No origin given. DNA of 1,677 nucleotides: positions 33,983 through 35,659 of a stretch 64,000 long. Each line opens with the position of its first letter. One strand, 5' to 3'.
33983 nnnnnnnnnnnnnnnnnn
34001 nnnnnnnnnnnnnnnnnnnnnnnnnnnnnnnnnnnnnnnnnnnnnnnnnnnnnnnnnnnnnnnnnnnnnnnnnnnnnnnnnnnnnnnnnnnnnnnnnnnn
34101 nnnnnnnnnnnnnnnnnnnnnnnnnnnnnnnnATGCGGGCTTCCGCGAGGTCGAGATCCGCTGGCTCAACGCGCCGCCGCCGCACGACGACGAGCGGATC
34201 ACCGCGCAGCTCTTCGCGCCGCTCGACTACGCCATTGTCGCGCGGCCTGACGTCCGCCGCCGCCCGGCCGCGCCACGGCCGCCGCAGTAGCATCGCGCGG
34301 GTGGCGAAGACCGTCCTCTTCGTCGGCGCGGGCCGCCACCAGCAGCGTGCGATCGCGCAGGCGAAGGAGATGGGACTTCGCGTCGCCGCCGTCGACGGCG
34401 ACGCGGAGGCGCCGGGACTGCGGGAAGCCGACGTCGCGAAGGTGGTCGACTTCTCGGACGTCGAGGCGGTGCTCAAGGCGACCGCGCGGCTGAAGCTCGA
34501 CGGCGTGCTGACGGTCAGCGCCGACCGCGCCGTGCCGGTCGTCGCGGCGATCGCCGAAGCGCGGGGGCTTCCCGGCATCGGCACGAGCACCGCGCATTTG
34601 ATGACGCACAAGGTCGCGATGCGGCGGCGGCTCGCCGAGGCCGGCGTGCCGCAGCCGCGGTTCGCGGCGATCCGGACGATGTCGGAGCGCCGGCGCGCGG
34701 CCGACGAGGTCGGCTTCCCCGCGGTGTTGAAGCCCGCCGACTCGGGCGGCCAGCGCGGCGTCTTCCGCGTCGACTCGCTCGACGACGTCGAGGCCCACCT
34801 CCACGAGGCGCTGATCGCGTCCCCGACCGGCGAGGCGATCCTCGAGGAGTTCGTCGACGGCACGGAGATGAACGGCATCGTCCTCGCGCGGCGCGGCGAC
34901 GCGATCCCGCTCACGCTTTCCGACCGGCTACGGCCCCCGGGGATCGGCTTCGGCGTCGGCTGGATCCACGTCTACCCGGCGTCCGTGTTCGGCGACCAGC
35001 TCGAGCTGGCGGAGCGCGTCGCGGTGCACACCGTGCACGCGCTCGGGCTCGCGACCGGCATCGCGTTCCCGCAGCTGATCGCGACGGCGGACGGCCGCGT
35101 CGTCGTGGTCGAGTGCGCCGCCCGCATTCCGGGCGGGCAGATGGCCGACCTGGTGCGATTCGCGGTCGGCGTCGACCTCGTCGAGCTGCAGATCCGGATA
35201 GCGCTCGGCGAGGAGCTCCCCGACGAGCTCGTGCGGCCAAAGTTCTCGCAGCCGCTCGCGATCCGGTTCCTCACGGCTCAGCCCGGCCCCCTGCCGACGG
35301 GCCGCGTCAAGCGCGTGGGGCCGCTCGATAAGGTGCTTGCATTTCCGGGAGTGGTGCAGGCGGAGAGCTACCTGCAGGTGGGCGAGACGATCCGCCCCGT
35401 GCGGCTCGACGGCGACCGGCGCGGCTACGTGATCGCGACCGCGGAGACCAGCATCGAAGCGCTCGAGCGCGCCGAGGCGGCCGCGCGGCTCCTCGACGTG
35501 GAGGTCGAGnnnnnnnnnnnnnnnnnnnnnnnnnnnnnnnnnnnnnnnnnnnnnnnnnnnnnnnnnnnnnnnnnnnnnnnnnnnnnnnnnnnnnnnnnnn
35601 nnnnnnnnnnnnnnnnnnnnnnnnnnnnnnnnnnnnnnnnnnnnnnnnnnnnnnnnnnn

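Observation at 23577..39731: Four ATP-grasp ligase paralogues inside a glycan locus: peptide- or amide-decorated polysaccharide?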

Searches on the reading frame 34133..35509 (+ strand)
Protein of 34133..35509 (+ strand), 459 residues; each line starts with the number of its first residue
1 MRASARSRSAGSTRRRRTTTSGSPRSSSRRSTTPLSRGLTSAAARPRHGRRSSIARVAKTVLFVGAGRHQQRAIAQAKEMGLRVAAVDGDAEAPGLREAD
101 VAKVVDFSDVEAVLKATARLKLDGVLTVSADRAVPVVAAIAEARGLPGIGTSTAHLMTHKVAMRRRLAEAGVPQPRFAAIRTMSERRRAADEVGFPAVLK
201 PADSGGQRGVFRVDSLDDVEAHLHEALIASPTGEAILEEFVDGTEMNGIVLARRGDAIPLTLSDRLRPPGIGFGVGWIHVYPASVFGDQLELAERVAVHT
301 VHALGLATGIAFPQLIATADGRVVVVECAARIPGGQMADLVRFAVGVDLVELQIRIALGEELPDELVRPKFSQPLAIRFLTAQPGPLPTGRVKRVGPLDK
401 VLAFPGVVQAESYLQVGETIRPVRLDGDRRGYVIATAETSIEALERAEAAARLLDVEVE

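Call 6: search_protein_families(library=pfam, proteins=[window:34133-35509:+], max_evalue=0.01)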
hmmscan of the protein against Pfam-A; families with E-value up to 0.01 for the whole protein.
window:34133-35509:+ (459 aa): 9 families
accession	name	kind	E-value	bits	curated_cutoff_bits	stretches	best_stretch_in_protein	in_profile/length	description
PF18603.7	LAL_C2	-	1.7e-16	60.7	29.4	1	388-459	6-78/78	L-amino acid ligase C-terminal domain 2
PF02786.22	CPSase_L_D2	-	1.8e-12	47.7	19.8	1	160-363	2-209/211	Carbamoyl-phosphate synthase L chain, ATP binding domain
PF02222.28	ATP-grasp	-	3.7e-08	33.7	27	1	167-331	3-162/179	ATP-grasp domain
PF07478.18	Dala_Dala_lig_C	-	2.7e-07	30.8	24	1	168-252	3-92/204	D-ala D-ala ligase C-terminus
PF18130.6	ATPgrasp_N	-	4.5e-05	24.4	27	1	76-148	3-81/81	ATP-grasp N-terminal domain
PF01071.24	GARS_A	-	0.00013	22.2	27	1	159-262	2-110/194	Phosphoribosylglycinamide synthetase, ATP-grasp (A) domain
PF02655.19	ATP-grasp_3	-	0.00018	22.1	23.2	1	159-266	3-94/160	ATP-grasp domain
PF13535.11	ATP-grasp_4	-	0.00032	20.8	27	1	194-336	2-156/160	ATP-grasp domain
PF21360.3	PylC-like_N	-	0.00041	20.9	27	1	61-129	1-74/96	PylC-like, N-terminal domain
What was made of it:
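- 34301..35512 (+): AG3, the core LAL-type ATP-grasp ligase of the conserved locus. LAL_C2 60.7 bits (call 6).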

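Call 18: search_protein_families(library=ncbifam, proteins=[window:34301-35509:+], max_evalue=0.001)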
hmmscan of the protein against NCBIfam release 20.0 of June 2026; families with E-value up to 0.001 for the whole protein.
window:34301-35509:+ (403 aa): 50 families (the best 25 are shown)
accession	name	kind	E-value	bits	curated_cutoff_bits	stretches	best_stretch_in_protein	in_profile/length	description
NF002563.0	PRK02186.1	subfamily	1e-29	103.5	625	1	20-401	22-395/890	argininosuccinate lyase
NF006766.0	PRK09288.1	equivalog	3.5e-19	68.8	339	1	2-306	12-313/396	formate-dependent phosphoribosylglycinamide formyltransferase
TIGR01142.1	purT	equivalog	4.8e-17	61.9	502.15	1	5-400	2-379/380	phosphoribosylglycinamide formyltransferase 2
TIGR01369.1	CPSaseII_lrg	equivalog_domain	5.8e-13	47.4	1027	1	54-308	618-871/1052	carbamoyl-phosphate synthase (glutamine-hydrolyzing) large subunit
NF004675.0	PRK06019.1-1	equivalog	1.7e-12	46.8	375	1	3-275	10-273/375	5-(carboxyamino)imidazole ribonucleotide synthase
NF004680.0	PRK06019.1-6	equivalog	4.9e-12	45.3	327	1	4-275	19-285/405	5-(carboxyamino)imidazole ribonucleotide synthase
NF004679.0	PRK06019.1-5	equivalog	5.9e-12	45.1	326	1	3-198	3-193/376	5-(carboxyamino)imidazole ribonucleotide synthase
NF005543.0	PRK07206.1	subfamily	8.9e-12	44.4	302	2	85-189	89-202/416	hypothetical protein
TIGR01161.1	purK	equivalog_domain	1.2e-11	44.5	318.4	1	5-275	2-265/362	5-(carboxyamino)imidazole ribonucleotide synthase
NF005525.0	PRK07178.1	equivalog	1.4e-11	43.8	768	1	2-306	2-319/471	acetyl-CoA carboxylase biotin carboxylase subunit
TIGR01205.1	D_ala_D_alaTIGR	subfamily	7.5e-11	41.6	245.65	1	93-196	96-202/318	D-alanine--D-alanine ligase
TIGR02144.1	LysX_arch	equivalog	2.2e-10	40.1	275.6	1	70-186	54-172/281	lysine biosynthesis protein LysX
TIGR00877.1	purD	equivalog_domain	2.6e-10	39.7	288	1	5-323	3-335/425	phosphoribosylamine--glycine ligase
NF006286.0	PRK08462.1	equivalog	3.2e-10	39.4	740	1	5-308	7-325/445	acetyl-CoA carboxylase biotin carboxylase subunit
NF002378.0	PRK01372.1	subfamily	5.2e-10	38.5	243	1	94-197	91-191/305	D-alanine--D-alanine ligase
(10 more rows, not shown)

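Call 61: predict_structure(alignment_id=A5)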
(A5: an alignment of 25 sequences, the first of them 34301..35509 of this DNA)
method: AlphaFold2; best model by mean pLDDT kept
length: 403 residues; sequences in the alignment: 25
mean_pLDDT: 92.0   pTM: 0.89
mean pLDDT of the five models: 92.0, 92.0, 91.5, 91.4, 91.3
residues with pLDDT >= 90: 329; 70-90: 56; 50-70: 18; < 50: 0
segments of 3 or more residues with pLDDT < 50: none
pLDDT, mean of each block of 10 residues (from residue 1): 92 89 97 93 96 96 96 87 97 94 95 98 96 97 85 85 95 92 94 93 93 69 91 95 97 94 95 80 93 94 93 94 87 93 96 92 78 87 96 95 94
secondary structure, 60 per line:
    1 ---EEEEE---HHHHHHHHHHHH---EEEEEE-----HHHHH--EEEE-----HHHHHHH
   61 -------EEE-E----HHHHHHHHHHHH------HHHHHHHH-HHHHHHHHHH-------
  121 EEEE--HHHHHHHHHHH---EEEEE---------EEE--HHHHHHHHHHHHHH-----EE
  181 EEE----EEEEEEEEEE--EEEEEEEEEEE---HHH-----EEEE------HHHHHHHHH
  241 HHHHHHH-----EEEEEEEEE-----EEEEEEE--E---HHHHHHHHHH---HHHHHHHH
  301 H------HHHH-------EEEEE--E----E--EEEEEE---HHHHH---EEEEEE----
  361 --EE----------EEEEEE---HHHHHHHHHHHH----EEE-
elements in order: E4-8 H12-23 E27-32 H38-42 E45-48 H54-60 E68-70 H77-88 H95-102 H104-113 E121-124 H127-137 E141-145 E155-157 H160-173 E179-183 E188-197 E200-210 E222-225 H232-247 E253-261 E267-273 H280-289 H293-301 H308-311 E319-323 E334-339 H343-347 E351-356 E375-380 H384-395 E400-402
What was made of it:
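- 34301..35512 (+): AF2 model pLDDT 92 (call 61).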

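Call 64: fold_search(model_id=the predicted structure, library=pdb)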
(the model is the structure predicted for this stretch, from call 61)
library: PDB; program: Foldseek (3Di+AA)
matches with E <= 10: 1983; with E <= 0.001: 725
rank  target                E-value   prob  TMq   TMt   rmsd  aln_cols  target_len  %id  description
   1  4dim                  1.6e-32  1.00  0.78  0.80   4.9       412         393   20  Crystal structure of phosphoribosylglycinamide synthetase from Anaerococcus prevotii (released 2012-02-29)
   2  3vot_B                5.1e-29  1.00  0.85  0.87   2.8       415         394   21  Crystal structure of L-amino acid ligase from Bacillus licheniformis (released 2012-11-07)
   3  4wd3_A                7.9e-28  1.00  0.75  0.78   4.5       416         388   18  Crystal structure of an L-amino acid ligase RizA (released 2015-09-09)
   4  3vot_A                1.0e-27  1.00  0.86  0.84   3.1       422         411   22  Crystal structure of L-amino acid ligase from Bacillus licheniformis (released 2012-11-07)
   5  1kjq_B                2.3e-27  1.00  0.79  0.83   3.8       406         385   20  Crystal structure of glycinamide ribonucleotide transformylase in complex with Mg-ADP (released 2002-06-28)
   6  9zoi_D                9.5e-27  1.00  0.78  0.81   3.7       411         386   23  Crystal structure of Phosphoribosylaminoimidazole carboxylase from Burkholderia xenovorans (ATP complex) (released 2025-12-24)
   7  10bm_B                1.1e-26  1.00  0.77  0.81   4.0       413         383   22  Crystal structure of Phosphoribosylaminoimidazole carboxylase from Burkholderia xenovorans (AMP, ADP and sulfate compl (released 2026-01-21)
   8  3v4s_B                1.7e-26  1.00  0.75  0.79   3.9       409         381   18  Crystal Structure of ADP-ATP complex of purK: N5-carboxyaminoimidazole ribonucleotide synthetase (released 2013-02-13)
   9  1kj8_A                1.8e-26  1.00  0.79  0.83   3.7       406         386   20  Crystal Structure of PurT-Encoded Glycinamide Ribonucleotide Transformylase in Complex with Mg-ATP and GAR (released 2002-06-28)
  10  1kjq_A                1.8e-26  1.00  0.78  0.81   3.7       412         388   20  Crystal structure of glycinamide ribonucleotide transformylase in complex with Mg-ADP (released 2002-06-28)
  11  1ulz                  1.9e-26  1.00  0.66  0.59   8.6       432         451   22  Crystal structure of the biotin carboxylase subunit of pyruvate carboxylase (released 2004-03-09)
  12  3ax6_A                2.7e-26  1.00  0.74  0.82   4.1       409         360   22  Crystal structure of N5-carboxyaminoimidazole ribonucleotide synthetase from Thermotoga maritima (released 2012-04-25)
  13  10bm_A                3.1e-26  1.00  0.78  0.80   3.7       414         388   23  Crystal structure of Phosphoribosylaminoimidazole carboxylase from Burkholderia xenovorans (AMP, ADP and sulfate compl (released 2026-01-21)
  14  2dwc_B                3.1e-26  1.00  0.75  0.74   4.6       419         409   20  Crystal structure of Probable phosphoribosylglycinamide formyl transferase from Pyrococcus horikoshii OT3 complexed wi (released 2007-02-10)
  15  1eyz_A                3.7e-26  1.00  0.80  0.82   3.8       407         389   20  STRUCTURE OF ESCHERICHIA COLI PURT-ENCODED GLYCINAMIDE RIBONUCLEOTIDE TRANSFORMYLASE COMPLEXED WITH MG AND AMPPNP (released 2000-08-02)
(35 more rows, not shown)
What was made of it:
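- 34301..35512 (+): Foldseek 3vot TM 0.85-0.86, 4dim E 1.6e-32, PurT TM 0.79 (call 64).
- On ATP-grasp superfamily: It has 725 PDB matches with E <= 0.001, and the 50 best listed are all ATP-grasp enzymes (calls 61, 64).
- On L-amino acid ligase (LAL) family: PurT and PurK are nearly as close at 0.78-0.80 (call 64).
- The AG3 model matches PurT and PurK at TM 0.78-0.80, nearly as well as it matches LALs (call 64).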
